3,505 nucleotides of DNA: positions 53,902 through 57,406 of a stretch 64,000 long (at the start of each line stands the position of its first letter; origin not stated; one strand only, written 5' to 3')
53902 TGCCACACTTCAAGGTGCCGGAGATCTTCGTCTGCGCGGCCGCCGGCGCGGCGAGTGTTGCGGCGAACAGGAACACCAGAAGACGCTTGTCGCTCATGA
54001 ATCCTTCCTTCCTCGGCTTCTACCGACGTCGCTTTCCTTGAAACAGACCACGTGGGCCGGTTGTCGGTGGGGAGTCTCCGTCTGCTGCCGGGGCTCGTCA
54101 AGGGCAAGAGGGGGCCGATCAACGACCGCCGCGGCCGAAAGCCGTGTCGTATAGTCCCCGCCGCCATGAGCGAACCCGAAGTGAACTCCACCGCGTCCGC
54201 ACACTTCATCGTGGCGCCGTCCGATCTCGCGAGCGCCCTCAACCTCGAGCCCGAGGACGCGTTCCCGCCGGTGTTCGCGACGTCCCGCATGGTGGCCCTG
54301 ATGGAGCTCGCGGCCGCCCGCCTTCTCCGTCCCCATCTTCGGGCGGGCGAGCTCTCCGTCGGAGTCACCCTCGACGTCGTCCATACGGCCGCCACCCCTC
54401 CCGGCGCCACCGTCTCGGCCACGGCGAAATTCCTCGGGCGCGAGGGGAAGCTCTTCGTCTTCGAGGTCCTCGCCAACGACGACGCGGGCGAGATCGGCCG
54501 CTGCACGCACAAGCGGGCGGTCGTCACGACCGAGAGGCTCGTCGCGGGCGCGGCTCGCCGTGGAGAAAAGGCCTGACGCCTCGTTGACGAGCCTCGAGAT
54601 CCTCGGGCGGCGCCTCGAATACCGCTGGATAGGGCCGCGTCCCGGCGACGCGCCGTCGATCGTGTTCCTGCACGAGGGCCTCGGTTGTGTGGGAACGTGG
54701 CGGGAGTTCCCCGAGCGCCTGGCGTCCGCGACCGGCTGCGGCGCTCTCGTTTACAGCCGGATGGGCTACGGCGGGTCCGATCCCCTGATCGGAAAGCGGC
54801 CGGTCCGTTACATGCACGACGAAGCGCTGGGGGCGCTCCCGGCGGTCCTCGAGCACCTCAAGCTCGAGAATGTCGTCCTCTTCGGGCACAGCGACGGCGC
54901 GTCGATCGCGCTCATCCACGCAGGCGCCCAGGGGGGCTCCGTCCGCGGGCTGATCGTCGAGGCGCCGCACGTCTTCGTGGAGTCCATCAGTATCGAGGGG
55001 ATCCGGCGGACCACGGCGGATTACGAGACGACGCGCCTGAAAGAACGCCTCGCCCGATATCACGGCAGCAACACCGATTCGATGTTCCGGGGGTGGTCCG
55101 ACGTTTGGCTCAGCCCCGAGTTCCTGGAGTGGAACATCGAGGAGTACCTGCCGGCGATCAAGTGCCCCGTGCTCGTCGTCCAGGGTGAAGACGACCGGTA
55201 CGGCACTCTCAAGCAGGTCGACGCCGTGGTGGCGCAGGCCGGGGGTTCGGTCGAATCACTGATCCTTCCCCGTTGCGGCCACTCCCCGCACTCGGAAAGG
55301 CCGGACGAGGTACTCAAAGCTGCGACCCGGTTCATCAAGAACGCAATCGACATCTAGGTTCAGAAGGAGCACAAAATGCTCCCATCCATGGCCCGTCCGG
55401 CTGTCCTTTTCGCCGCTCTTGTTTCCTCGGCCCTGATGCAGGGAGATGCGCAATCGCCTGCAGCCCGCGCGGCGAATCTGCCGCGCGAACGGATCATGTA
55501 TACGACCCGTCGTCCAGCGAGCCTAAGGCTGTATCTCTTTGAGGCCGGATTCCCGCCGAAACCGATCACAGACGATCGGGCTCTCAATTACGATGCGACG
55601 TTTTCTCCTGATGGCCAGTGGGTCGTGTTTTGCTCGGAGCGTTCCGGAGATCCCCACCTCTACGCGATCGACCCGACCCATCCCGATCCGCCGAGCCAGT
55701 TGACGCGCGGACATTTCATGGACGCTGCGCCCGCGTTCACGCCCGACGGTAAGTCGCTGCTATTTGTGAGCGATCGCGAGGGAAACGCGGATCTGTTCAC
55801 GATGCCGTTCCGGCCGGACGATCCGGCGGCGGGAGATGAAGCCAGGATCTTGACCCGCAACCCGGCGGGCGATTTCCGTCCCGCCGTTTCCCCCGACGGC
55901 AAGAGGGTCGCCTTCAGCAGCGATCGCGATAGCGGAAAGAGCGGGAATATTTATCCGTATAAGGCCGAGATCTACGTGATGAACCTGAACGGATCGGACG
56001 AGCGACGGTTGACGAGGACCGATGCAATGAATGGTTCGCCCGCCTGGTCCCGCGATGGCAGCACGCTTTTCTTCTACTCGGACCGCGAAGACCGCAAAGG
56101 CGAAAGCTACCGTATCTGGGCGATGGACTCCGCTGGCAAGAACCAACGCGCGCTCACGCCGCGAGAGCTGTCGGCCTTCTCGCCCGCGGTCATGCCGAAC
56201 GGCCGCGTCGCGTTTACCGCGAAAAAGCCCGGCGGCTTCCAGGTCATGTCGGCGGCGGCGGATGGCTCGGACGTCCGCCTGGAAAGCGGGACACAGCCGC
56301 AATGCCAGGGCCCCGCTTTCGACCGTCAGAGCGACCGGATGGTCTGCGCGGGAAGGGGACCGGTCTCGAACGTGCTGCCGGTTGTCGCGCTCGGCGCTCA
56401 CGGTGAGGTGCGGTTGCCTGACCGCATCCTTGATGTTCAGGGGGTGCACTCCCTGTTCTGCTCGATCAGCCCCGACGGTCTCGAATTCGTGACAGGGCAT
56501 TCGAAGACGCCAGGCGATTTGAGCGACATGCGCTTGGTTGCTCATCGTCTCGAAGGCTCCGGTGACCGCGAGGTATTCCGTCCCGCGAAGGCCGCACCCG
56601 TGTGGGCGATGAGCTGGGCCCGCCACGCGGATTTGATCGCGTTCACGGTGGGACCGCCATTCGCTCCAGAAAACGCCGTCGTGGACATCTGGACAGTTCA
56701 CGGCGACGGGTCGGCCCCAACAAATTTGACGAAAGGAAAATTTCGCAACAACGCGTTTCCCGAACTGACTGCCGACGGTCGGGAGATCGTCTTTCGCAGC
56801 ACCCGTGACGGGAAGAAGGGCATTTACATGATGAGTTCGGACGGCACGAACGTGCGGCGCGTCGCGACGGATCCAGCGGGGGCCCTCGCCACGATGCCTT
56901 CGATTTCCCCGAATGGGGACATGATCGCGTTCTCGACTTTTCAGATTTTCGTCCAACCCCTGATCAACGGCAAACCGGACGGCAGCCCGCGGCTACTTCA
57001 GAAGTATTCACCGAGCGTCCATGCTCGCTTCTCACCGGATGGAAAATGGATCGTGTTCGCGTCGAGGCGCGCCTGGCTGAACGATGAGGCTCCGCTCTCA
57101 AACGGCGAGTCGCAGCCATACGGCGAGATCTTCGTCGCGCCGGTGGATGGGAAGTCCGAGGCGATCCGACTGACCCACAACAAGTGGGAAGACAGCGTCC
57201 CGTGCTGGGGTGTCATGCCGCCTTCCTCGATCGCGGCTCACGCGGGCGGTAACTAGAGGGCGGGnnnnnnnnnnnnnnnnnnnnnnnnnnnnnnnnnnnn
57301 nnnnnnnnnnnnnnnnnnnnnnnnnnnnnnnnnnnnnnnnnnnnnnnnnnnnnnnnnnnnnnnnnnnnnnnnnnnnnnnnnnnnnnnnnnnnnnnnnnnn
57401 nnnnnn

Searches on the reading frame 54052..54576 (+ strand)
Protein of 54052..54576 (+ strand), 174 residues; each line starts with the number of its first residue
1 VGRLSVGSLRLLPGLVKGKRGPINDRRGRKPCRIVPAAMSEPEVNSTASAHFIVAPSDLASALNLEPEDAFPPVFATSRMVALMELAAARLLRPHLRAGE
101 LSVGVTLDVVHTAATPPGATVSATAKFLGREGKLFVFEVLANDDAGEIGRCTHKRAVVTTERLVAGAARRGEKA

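Call 19: search_protein_families(library=pfam, proteins=[window:54052-54576:+], max_evalue=0.01)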
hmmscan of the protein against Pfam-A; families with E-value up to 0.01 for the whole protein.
window:54052-54576:+ (174 aa): 2 families
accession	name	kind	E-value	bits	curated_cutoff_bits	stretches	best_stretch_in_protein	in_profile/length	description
PF22636.2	FlK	-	1.2e-27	96.5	27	1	69-160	11-102/103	Fluoroacetyl-CoA-specific thioesterase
PF03061.28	4HBT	-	0.00049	20.8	20.6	1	80-144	9-73/79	Thioesterase superfamily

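Call 83: search_solved_structures(query=window:54052-54576:+, max_evalue=0.001, show_alignments=2)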
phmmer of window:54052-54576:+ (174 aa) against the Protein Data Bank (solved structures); distinct sequences matched with E-value up to 0.001: 6.
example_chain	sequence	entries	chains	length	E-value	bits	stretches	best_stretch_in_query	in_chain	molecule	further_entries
3p2q_A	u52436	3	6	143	4.1e-23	85.5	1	50-166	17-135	Fluoroacetyl coenzyme A thioesterase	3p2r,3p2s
3kv7_A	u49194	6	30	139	4.6e-23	85.3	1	51-166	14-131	fluoroacetyl-CoA thioesterase FlK | Fluoroacetyl-CoA thioesterase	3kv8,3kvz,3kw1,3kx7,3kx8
3kuv_A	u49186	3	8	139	1.7e-22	83.5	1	51-166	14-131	Fluoroacetyl coenzyme A thioesterase | Fluoroacetyl-CoA thioesterase FlK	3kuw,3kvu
3kvi_A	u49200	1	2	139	2.3e-22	83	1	51-166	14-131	Fluoroacetyl-CoA thioesterase FlK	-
3p3f_A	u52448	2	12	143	2.9e-22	82.7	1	50-166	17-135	Fluoroacetyl coenzyme A thioesterase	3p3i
2cwz_A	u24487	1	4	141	4.6e-07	33.3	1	69-159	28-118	thioesterase family protein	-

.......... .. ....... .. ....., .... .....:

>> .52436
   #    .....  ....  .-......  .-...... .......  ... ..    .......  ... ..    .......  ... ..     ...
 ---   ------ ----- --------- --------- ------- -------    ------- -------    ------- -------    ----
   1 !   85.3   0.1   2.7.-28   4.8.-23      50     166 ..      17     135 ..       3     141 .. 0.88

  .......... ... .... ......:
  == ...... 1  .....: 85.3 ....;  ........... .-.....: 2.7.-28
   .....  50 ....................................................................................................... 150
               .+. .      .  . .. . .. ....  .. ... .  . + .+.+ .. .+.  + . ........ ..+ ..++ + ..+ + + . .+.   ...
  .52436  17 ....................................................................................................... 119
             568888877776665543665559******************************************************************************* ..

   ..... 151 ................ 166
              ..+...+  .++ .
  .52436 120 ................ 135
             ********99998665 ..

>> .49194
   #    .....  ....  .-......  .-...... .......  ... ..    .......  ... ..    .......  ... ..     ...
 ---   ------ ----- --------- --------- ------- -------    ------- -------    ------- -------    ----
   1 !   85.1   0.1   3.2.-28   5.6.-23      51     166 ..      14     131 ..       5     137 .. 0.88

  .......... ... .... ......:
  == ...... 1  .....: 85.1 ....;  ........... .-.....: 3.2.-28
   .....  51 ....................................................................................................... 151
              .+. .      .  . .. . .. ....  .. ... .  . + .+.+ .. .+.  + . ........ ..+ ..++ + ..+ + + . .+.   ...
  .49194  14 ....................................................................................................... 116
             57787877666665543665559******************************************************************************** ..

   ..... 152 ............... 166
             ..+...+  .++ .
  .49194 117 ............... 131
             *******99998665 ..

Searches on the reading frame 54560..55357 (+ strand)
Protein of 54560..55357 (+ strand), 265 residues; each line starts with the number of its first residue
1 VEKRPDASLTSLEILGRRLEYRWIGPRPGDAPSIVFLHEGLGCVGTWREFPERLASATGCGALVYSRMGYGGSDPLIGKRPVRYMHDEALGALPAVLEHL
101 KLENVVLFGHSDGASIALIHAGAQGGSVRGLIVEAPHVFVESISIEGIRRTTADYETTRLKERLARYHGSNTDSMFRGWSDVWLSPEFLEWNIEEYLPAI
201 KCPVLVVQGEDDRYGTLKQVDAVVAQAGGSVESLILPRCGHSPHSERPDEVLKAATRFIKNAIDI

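Call 19: search_protein_families(library=pfam, proteins=[window:54560-55357:+], max_evalue=0.01)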
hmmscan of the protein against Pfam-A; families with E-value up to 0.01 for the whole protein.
window:54560-55357:+ (265 aa): 5 families
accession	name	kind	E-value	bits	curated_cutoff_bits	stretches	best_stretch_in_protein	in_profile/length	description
PF12697.13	Abhydrolase_6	-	1.5e-17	65.4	26.3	1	34-253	1-216/217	Alpha/beta hydrolase family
PF00561.26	Abhydrolase_1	-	4.1e-14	53.3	25.8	1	32-188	1-155/245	alpha/beta hydrolase fold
PF12146.15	Hydrolase_4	-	1.7e-10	41.1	27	1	34-142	7-115/239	Serine aminopeptidase, S33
PF20408.4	Abhydrolase_11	-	0.0003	21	27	1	195-242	121-166/193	Alpha/beta hydrolase domain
PF03096.20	Ndr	-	0.00036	19.8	23.3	0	92-134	88-130/283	Ndr family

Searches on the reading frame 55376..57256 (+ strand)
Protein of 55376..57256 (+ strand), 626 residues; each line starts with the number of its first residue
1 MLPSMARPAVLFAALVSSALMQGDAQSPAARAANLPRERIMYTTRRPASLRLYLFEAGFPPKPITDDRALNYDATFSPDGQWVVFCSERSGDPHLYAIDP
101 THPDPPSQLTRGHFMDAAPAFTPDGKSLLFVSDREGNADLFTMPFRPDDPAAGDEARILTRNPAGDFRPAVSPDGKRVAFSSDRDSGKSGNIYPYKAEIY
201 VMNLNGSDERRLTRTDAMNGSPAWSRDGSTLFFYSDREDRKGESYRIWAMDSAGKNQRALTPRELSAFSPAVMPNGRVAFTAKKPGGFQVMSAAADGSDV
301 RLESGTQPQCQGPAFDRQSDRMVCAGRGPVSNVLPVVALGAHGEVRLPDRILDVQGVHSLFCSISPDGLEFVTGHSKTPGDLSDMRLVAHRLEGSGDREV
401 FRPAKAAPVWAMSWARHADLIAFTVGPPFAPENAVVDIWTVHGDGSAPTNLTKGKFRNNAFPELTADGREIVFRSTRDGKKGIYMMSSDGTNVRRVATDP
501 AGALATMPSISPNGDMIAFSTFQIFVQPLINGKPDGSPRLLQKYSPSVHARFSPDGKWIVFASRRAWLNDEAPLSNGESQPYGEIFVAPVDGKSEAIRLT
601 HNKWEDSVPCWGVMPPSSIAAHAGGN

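Call 19: search_protein_families(library=pfam, proteins=[window:55376-57256:+], max_evalue=0.01)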
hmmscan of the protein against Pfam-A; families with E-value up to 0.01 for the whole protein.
window:55376-57256:+ (626 aa): 5 families
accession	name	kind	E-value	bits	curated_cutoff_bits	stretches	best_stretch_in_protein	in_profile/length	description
PF07676.18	PD40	-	4e-59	195.9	20.9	5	108-141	3-37/38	WD40-like Beta Propeller Repeat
PF00930.27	DPPIV_N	-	4.1e-10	39.4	22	0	74-135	240-302/354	Dipeptidyl peptidase IV (DPP IV) N-terminal region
PF14583.12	Pectate_lyase22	-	1.5e-05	24.3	30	0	117-142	354-379/386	Oligogalacturonate lyase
PF02897.21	Peptidase_S9_N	-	7.6e-05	22.1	24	0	170-244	130-197/414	Prolyl oligopeptidase, N-terminal beta-propeller domain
PF08450.18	SGL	-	0.0076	16.3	26.3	0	171-268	93-179/246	SMP-30/Gluconolactonase/LRE-like region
